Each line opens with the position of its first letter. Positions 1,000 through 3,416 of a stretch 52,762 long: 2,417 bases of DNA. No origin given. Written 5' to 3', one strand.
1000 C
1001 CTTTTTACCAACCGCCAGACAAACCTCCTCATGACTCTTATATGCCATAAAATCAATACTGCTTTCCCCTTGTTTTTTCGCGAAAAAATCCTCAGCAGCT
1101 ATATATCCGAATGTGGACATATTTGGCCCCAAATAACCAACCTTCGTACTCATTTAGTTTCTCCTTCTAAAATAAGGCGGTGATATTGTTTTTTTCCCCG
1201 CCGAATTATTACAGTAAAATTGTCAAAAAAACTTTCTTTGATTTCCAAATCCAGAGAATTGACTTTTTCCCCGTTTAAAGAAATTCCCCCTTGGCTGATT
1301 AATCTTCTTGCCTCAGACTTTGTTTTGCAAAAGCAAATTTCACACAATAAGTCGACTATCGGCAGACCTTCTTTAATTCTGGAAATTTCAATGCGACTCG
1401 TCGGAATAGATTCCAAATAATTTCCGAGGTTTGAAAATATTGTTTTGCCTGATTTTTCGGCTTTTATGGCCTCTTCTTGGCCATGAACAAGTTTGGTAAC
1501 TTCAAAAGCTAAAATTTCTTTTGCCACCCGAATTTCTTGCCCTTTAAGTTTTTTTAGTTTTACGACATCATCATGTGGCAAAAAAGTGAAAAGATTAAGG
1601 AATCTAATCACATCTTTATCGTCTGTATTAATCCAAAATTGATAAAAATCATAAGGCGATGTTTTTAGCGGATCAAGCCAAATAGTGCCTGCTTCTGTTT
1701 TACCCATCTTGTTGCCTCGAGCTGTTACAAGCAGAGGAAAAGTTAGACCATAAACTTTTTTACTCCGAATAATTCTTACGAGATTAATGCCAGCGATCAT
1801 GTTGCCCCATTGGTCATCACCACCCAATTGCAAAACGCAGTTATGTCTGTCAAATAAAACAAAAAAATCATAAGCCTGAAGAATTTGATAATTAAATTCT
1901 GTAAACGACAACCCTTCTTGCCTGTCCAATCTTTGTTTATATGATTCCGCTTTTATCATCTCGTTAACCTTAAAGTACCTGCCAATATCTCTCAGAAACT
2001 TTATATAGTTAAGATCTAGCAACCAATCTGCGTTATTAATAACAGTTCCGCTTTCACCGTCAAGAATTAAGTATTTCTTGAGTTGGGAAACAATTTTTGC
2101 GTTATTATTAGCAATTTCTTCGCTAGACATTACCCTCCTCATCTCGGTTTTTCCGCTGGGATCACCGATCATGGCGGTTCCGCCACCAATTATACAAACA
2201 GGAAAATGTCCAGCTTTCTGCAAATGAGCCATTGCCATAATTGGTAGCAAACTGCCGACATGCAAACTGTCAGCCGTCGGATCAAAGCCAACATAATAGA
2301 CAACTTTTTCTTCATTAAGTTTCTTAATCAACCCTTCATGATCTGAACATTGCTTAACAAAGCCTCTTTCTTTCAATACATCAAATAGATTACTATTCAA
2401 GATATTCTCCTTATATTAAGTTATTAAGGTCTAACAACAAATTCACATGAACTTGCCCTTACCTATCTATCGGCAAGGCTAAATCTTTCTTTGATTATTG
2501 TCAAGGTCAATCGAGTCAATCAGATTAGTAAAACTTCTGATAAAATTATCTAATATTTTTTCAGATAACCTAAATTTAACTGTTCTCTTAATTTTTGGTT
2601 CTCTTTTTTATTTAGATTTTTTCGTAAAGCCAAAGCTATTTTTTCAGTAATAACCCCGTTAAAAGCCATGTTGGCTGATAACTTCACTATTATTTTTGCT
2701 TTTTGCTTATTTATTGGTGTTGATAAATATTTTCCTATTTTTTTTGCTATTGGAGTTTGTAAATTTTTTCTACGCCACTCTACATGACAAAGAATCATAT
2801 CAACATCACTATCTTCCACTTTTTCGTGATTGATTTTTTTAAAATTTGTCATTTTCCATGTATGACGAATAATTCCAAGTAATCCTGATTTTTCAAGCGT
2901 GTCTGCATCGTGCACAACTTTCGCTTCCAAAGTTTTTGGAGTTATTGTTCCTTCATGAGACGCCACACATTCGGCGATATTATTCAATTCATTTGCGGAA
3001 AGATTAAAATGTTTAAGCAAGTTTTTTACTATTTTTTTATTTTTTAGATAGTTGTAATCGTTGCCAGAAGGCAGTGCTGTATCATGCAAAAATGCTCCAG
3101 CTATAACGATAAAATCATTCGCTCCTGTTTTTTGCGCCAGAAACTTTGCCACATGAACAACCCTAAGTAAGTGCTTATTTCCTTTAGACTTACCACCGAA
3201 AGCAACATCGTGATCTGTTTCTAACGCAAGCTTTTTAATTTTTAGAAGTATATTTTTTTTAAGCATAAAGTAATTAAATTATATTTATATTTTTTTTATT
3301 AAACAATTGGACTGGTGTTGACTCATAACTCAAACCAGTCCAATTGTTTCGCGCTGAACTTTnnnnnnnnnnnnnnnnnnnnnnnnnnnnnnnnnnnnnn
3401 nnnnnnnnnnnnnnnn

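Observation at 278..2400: tyrS translationally coupled to a prephenate dehydratase lacking the ESRP feedback motif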

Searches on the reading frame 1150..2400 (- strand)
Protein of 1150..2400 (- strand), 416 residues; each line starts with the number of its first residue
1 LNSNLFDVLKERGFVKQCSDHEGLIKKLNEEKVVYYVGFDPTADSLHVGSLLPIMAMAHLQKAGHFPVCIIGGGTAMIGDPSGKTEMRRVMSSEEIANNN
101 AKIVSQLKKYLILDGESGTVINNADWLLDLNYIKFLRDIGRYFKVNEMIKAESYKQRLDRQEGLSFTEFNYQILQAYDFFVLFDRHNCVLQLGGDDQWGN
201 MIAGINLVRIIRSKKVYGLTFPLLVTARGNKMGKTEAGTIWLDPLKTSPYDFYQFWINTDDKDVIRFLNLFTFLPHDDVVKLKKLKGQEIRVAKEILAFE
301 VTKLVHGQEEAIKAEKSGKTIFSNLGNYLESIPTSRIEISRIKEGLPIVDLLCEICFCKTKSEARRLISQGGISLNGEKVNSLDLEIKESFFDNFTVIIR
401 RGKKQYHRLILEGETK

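Call 3: search_protein_families(library=pfam, proteins=[window:1150-2400:-], max_evalue=0.01)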
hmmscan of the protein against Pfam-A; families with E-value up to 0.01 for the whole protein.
window:1150-2400:- (416 aa): 3 families
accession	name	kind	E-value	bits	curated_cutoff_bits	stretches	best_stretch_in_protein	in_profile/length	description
PF00579.31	tRNA-synt_1b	-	1.2e-82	278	21.1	1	29-322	2-291/292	tRNA synthetases class I (W and Y)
PF22421.1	SYY_C-terminal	-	2.2e-14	53.6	27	1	333-407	10-81/83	Tyrosine--tRNA ligase SYY-like C-terminal domain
PF01479.30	S4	-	7.8e-09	35.6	22.8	1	348-388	3-43/48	S4 domain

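Call 4: search_protein_families(library=ncbifam, proteins=[window:1150-2400:-], max_evalue=0.01)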
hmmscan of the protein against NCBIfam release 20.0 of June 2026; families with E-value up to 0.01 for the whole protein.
window:1150-2400:- (416 aa): 4 families
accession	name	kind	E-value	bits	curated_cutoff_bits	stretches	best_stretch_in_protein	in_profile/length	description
TIGR00234.1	tyrS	equivalog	1.2e-127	426.4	113.8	1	2-410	3-404/406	tyrosine--tRNA ligase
NF006330.0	PRK08560.1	equivalog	6.6e-09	35.2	220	1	23-235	22-226/342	tyrosine--tRNA ligase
TIGR01017.1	rpsD_bact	equivalog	0.0023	17.7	177.2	1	355-388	99-132/200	30S ribosomal protein S4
NF003717.0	PRK05327.1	equivalog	0.008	16.1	116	0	355-389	101-135/202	30S ribosomal protein S4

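Call 45: find_related_loci(query=window:1153-2400:-, collection=metagenome_contigs, flank=6000)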
Query window:1153-2400:- (416 aa) in metagenome_contigs; peptide patterns used: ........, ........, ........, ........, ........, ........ (x = any residue, [..] = any of these).
209 stretches matched a pattern; 127 encode a relative of the query (tblastn E <= 1e-3); the best 80 are kept; 80 distinct loci.
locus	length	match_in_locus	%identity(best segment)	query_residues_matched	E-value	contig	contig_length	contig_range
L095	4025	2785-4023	73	2-414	0e+0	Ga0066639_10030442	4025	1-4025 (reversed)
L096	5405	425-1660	72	3-414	0e+0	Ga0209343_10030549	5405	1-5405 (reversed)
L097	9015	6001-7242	71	3-416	0e+0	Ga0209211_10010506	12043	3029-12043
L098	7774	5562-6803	71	1-414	0e+0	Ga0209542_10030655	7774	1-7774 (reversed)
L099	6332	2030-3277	70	1-416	0e+0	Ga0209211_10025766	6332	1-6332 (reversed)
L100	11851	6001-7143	71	3-383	0e+0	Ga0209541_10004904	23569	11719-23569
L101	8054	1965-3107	71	3-383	0e+0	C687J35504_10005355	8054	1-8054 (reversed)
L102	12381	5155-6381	62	4-412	0e+0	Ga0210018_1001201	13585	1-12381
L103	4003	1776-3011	63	1-412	0e+0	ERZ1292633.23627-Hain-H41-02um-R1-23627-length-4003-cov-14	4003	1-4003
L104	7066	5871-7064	62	4-401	1e-176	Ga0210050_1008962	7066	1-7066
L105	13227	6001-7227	61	4-412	7e-174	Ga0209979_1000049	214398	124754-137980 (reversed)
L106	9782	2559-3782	55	3-412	1e-161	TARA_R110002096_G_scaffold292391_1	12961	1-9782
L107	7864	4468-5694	55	1-411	8e-161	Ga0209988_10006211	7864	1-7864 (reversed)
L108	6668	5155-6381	54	1-411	2e-160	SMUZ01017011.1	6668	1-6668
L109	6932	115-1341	54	1-411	6e-160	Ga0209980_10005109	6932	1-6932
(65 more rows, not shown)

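Call 67: find_homologous_proteins(query=window:1153-2400:-, max_evalue=1e-20)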
Query window:1153-2400:- (416 aa): 8000 proteins with E <= 1e-20 among 8000 candidates; the best 120 are listed.
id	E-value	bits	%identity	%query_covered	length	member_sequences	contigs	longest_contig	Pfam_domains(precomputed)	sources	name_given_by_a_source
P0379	3.5e-278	940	100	100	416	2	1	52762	PF22421.2,PF00579.32,PF01479.31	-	-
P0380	6.0e-205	699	71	99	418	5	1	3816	PF22421.2,PF00579.32,PF01479.31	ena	-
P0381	6.2e-205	699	71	100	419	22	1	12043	PF22421.2,PF00579.32,PF01479.31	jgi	-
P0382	1.6e-201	688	70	100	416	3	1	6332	PF22421.2,PF00579.32,PF01479.31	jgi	-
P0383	4.4e-201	686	70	100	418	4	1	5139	PF22421.2,PF00579.32,PF01479.31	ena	-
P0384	5.6e-201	686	70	99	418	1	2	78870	PF22421.2,PF00579.32,PF01479.31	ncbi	-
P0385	7.6e-201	685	69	100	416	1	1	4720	PF22421.2,PF00579.32,PF01479.31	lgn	-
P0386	7.7e-200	682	70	100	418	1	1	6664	PF22421.2,PF00579.32,PF01479.31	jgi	-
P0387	5.4e-199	679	67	100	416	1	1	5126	PF22421.2,PF00579.32,PF01479.31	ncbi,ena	-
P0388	1.5e-190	652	67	100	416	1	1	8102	PF22421.2,PF00579.32,PF01479.31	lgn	-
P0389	1.7e-185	635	65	100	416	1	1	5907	PF22421.2,PF00579.32,PF01479.31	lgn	-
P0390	9.4e-181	619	64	99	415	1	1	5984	PF22421.2,PF00579.32,PF01479.31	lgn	-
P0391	7.3e-178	610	63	98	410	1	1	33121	PF22421.2,PF00579.32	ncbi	ncbi:MAG: tyrosine--tRNA ligase [bacterium]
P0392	1.1e-176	606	64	98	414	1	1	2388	PF22421.2,PF00579.32,PF01479.31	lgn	-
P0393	1.3e-175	602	64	98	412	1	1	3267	PF22421.2,PF00579.32,PF01479.31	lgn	-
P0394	2.6e-175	601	63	98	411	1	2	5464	PF22421.2,PF00579.32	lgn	-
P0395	7.9e-175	600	63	98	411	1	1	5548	PF22421.2,PF00579.32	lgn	-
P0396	2.4e-174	598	62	98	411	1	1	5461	PF22421.2,PF00579.32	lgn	-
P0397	4.9e-174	597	63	98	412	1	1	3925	PF22421.2,PF00579.32,PF01479.31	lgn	-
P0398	1.3e-173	596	63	98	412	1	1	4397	PF22421.2,PF00579.32,PF01479.31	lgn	-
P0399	1.4e-173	596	63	98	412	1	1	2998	PF22421.2,PF00579.32,PF01479.31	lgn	-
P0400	1.5e-173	596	62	98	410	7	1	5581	PF22421.2,PF00579.32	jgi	-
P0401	1.6e-173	595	63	98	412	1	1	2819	PF22421.2,PF00579.32,PF01479.31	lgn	-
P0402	2.3e-173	595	62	98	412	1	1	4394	PF22421.2,PF00579.32,PF01479.31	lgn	-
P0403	2.4e-173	595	64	98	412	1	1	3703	PF22421.2,PF00579.32,PF01479.31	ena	-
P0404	3.3e-173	594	62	98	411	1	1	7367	PF22421.2,PF00579.32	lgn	-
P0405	6.8e-173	593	63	99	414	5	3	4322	PF22421.2,PF00579.32,PF01479.31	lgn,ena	-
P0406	1.9e-172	592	64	98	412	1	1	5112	PF22421.2,PF00579.32,PF01479.31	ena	-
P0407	2.1e-172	592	61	99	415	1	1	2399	PF22421.2,PF00579.32,PF01479.31,PF16714.11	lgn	-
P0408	4.8e-172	591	63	98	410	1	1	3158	PF22421.2,PF00579.32,PF01479.31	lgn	-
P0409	8.6e-172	590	62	98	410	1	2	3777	PF22421.2,PF00579.32,PF01479.31,PF16714.11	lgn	-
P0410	9.5e-172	590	62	98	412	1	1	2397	PF22421.2,PF00579.32,PF01479.31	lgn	-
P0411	1.1e-171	589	61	98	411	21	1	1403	PF22421.2,PF00579.32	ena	-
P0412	1.3e-171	589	64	98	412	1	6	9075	PF22421.2,PF00579.32,PF01479.31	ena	-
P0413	2.2e-171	588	61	98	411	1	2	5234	PF22421.2,PF00579.32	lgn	-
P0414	2.8e-170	585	62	98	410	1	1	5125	PF22421.2,PF00579.32,PF01479.31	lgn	-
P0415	3.2e-170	585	62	98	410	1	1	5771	PF22421.2,PF00579.32,PF01479.31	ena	-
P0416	5.1e-170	584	62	98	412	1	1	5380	PF22421.2,PF00579.32,PF01479.31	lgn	-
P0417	7.5e-169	580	60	98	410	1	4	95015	PF22421.2,PF00579.32,PF01479.31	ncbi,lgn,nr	ncbi:tyrosine--tRNA ligase [Patescibacteria group bacterium]|nr:tyrosine--tRNA ligase [Patescibacter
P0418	1.1e-168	579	61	98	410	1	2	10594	PF00579.32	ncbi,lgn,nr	ncbi:MAG: tyrosine--tRNA ligase [Candidatus Zambryskibacteria bacterium]|nr:tyrosine--tRNA ligase [C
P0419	3.8e-168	578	61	98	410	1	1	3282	PF22421.2,PF00579.32,PF01479.31,PF16714.11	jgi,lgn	-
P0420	1.3e-167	576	61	97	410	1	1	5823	PF22421.2,PF00579.32,PF01479.31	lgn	-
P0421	1.4e-167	576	59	98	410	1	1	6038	PF22421.2,PF00579.32,PF01479.31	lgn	-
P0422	1.9e-167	575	62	98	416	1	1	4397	PF22421.2,PF00579.32,PF01479.31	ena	-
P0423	2.1e-167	575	61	98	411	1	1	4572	PF22421.2,PF00579.32,PF01479.31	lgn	-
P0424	2.9e-167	575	60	98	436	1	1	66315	PF22421.2,PF00579.32,PF01479.31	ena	-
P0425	3.2e-167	575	60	98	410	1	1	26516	PF22421.2,PF00579.32,PF01479.31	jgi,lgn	-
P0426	3.2e-167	575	60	99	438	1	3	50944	PF22421.2,PF00579.32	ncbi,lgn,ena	-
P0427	7.2e-167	573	61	98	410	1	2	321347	PF22421.2,PF00579.32,PF01479.31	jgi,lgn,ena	-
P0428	7.2e-167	573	61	98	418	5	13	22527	PF22421.2,PF00579.32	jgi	-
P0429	4.2e-166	571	59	98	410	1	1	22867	PF22421.2,PF00579.32,PF01479.31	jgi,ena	-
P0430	7.5e-166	570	58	98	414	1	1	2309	PF22421.2,PF00579.32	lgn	-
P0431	1.0e-165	570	61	99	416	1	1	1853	PF22421.2,PF00579.32,PF01479.31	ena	-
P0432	1.2e-165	569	59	98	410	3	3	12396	PF22421.2,PF00579.32,PF01479.31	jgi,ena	-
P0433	1.3e-165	569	59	98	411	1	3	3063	PF22421.2,PF00579.32,PF16714.11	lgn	-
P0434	1.5e-165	569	59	99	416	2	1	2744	PF22421.2,PF00579.32,PF16714.11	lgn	-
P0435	4.1e-165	568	61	97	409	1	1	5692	PF22421.2,PF00579.32,PF01479.31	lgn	-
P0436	5.1e-165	567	59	98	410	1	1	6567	PF22421.2,PF00579.32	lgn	-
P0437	9.7e-165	566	60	97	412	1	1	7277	PF22421.2,PF00579.32,PF16714.11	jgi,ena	-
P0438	4.2e-164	564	60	99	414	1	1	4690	PF22421.2,PF00579.32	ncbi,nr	ncbi:MAG: tyrosine--tRNA ligase [Candidatus Staskawiczbacteria bacterium]|nr:tyrosine--tRNA ligase [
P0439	4.4e-164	564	58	98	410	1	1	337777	PF22421.2,PF00579.32,PF01479.31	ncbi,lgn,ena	-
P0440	5.1e-164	564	60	98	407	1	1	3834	PF22421.2,PF00579.32,PF01479.31,PF16714.11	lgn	-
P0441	6.0e-164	564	59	98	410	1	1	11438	PF22421.2,PF00579.32,PF01479.31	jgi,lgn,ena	-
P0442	7.9e-164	563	58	99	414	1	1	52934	PF22421.2,PF00579.32,PF01479.31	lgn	-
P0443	8.4e-164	563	57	98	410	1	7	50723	PF22421.2,PF00579.32,PF01479.31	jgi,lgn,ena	-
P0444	1.5e-163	563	57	98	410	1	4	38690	PF22421.2,PF00579.32,PF01479.31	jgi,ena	-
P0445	1.7e-163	562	59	98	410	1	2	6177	PF22421.2,PF00579.32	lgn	-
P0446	3.1e-163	562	59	98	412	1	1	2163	PF22421.2,PF00579.32,PF16714.11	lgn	-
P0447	3.5e-163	561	59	98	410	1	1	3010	PF22421.2,PF00579.32,PF01479.31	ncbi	-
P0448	4.1e-163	561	58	98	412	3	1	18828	PF22421.2,PF00579.32,PF01479.31,PF16714.11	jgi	-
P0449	5.0e-163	561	59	98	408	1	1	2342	PF22421.2,PF00579.32,PF01479.31,PF16714.11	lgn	-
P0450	5.8e-163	561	59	99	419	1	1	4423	PF22421.2,PF00579.32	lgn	-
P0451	8.0e-163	560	59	99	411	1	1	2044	PF22421.2,PF00579.32,PF01479.31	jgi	jgi:tyrosyl-tRNA synthetase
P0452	2.7e-162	558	57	98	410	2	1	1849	PF22421.2,PF00579.32,PF01479.31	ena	-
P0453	4.3e-162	558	59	98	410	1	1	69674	PF22421.2,PF00579.32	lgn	-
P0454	4.8e-162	558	58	99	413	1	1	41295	PF22421.2,PF00579.32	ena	-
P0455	6.7e-162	557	59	98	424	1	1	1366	PF22421.2,PF00579.32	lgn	-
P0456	1.1e-161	556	59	98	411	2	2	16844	PF22421.2,PF00579.32,PF16714.11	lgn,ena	-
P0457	1.3e-161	556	59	98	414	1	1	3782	PF22421.2,PF00579.32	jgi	jgi:tyrosyl-tRNA synthetase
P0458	1.3e-161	556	59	98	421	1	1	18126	PF22421.2,PF00579.32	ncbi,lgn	-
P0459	1.6e-161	556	59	98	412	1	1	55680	PF22421.2,PF00579.32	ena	-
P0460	1.8e-161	556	57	98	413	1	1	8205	PF22421.2,PF00579.32,PF16714.11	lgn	-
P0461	2.0e-161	556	58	99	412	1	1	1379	PF22421.2,PF00579.32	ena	-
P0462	2.0e-161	556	58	98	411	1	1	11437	PF22421.2,PF00579.32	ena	-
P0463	2.7e-161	555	57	99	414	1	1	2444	PF22421.2,PF00579.32,PF01479.31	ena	-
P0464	2.7e-161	555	57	99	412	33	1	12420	PF22421.2,PF00579.32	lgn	-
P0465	2.9e-161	555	57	98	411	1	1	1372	PF22421.2,PF00579.32,PF01479.31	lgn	-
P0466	4.7e-161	554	58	98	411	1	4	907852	PF22421.2,PF00579.32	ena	-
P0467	5.1e-161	554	58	99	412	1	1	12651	PF22421.2,PF00579.32,PF16714.11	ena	-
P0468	5.1e-161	554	58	99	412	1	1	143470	PF22421.2,PF00579.32,PF16714.11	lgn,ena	-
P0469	5.4e-161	554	57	98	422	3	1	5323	PF22421.2,PF00579.32,PF01479.31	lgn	-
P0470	7.4e-161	554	58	98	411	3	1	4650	PF22421.2,PF00579.32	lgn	-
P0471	7.5e-161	554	56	98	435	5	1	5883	PF22421.2,PF00579.32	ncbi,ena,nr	ncbi:MAG: tyrosine--tRNA ligase [Candidatus Taylorbacteria bacterium]|nr:tyrosine--tRNA ligase [Cand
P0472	1.5e-160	553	57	99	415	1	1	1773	PF22421.2,PF00579.32,PF16714.11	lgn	-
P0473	1.5e-160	553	58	98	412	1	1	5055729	PF22421.2,PF00579.32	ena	-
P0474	1.5e-160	553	59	98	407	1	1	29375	PF22421.2,PF00579.32,PF01479.31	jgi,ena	-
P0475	1.7e-160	553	57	98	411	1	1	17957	PF22421.2,PF00579.32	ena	-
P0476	2.1e-160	552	60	98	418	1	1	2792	PF00579.32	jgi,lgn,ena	-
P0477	2.2e-160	552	58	99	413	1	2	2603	PF22421.2,PF00579.32,PF16714.11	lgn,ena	-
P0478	2.3e-160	552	58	98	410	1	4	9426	PF22421.2,PF00579.32,PF01479.31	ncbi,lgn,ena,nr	ncbi:MAG TPA: tyrosine--tRNA ligase [Patescibacteria group bacterium]|nr:tyrosine--tRNA ligase [Pate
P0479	3.1e-160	552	58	98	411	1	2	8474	PF22421.2,PF00579.32,PF01479.31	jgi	jgi:tyrosyl-tRNA synthetase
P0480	3.4e-160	552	57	99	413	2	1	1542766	PF22421.2,PF00579.32,PF16714.11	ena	-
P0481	3.6e-160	551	57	98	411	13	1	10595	PF22421.2,PF00579.32,PF16714.11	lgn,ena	-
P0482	4.1e-160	551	59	98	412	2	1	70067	PF22421.2,PF00579.32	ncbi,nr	ncbi:tyrosine--tRNA ligase [Candidatus Poribacteria bacterium]|nr:MAG: tyrosine--tRNA ligase [Candid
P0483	4.4e-160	551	58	99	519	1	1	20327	PF22421.2,PF00579.32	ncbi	-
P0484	4.8e-160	551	57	98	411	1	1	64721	PF22421.2,PF00579.32,PF16714.11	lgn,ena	-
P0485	7.4e-160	550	57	99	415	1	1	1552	PF22421.2,PF00579.32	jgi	-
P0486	7.9e-160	550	58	99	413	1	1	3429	PF22421.2,PF00579.32,PF16714.11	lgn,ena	-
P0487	1.4e-159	549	58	98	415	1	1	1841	PF22421.2,PF00579.32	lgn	-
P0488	1.4e-159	549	58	98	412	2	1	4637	PF22421.2,PF00579.32,PF01479.31,PF16714.11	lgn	-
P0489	1.5e-159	549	57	99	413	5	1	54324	PF22421.2,PF00579.32,PF16714.11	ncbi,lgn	-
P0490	1.7e-159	549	57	98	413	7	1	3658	PF22421.2,PF00579.32,PF16714.11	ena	-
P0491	1.7e-159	549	59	97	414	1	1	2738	PF22421.2,PF00579.32,PF01479.31,PF16714.11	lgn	-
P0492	1.8e-159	549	57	98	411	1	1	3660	PF22421.2,PF00579.32,PF16714.11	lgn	-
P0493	2.0e-159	549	57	98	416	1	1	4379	PF22421.2,PF00579.32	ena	-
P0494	2.2e-159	549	57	98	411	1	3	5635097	PF22421.2,PF00579.32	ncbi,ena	-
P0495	2.5e-159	549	57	99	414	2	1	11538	PF22421.2,PF00579.32,PF16714.11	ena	-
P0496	3.2e-159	548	57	99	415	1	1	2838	PF22421.2,PF00579.32,PF16714.11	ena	-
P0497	3.2e-159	548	57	98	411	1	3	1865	PF22421.2,PF00579.32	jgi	jgi:tyrosyl-tRNA synthetase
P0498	3.9e-159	548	56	99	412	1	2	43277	PF22421.2,PF00579.32,PF01479.31,PF16714.11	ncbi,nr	ncbi:MAG: tyrosine--tRNA ligase [Gemmataceae bacterium]|nr:tyrosine--tRNA ligase [Gemmataceae bacter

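Call 68: find_encoding_contigs(protein=P0384, flank=10000, max_places=2)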
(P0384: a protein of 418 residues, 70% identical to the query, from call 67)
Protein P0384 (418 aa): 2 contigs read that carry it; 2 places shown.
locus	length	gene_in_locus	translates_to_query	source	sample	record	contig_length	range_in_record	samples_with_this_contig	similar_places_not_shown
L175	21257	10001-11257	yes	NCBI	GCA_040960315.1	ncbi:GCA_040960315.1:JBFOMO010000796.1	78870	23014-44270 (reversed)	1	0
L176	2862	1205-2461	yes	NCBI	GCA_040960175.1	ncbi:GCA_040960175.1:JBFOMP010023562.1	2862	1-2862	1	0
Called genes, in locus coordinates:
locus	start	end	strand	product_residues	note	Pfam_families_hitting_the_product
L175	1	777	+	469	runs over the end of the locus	PF02934:GatB_N, PF02637:GatB_Yqey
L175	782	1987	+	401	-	PF00266:Aminotran_5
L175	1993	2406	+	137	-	PF01592:NifU_N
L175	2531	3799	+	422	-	PF04055:Radical_SAM, PF13353:Fer4_12, PF13186:SPASM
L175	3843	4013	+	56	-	-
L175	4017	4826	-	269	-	-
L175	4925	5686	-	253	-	PF01610:DDE_Tnp_ISL3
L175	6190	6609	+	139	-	PF01592:NifU_N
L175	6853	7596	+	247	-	-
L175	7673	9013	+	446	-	PF04107:GCS2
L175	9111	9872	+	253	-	PF00117:GATase, PF07722:Peptidase_C26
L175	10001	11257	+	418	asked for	PF00579:tRNA-synt_1b, PF22421:SYY_C-terminal, PF01479:S4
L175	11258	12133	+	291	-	PF00800:PDT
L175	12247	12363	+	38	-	-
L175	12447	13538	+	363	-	PF00152:tRNA-synt_2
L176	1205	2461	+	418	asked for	PF00579:tRNA-synt_1b, PF22421:SYY_C-terminal, PF01479:S4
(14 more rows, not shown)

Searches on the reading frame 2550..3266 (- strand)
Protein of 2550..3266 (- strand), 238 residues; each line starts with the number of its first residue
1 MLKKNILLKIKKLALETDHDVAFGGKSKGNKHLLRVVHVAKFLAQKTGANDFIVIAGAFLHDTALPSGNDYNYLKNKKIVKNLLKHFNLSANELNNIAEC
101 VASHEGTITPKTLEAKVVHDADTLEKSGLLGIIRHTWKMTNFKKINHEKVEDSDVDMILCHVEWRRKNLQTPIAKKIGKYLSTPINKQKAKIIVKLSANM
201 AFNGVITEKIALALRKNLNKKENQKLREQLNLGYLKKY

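Call 3: search_protein_families(library=pfam, proteins=[window:2550-3266:-], max_evalue=0.01)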
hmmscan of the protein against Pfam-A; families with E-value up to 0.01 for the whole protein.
window:2550-3266:- (238 aa): 1 family
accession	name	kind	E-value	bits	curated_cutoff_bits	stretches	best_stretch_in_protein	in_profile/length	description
PF01966.28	HD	-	2.9e-10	40.9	22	1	31-125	3-114/116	HD domain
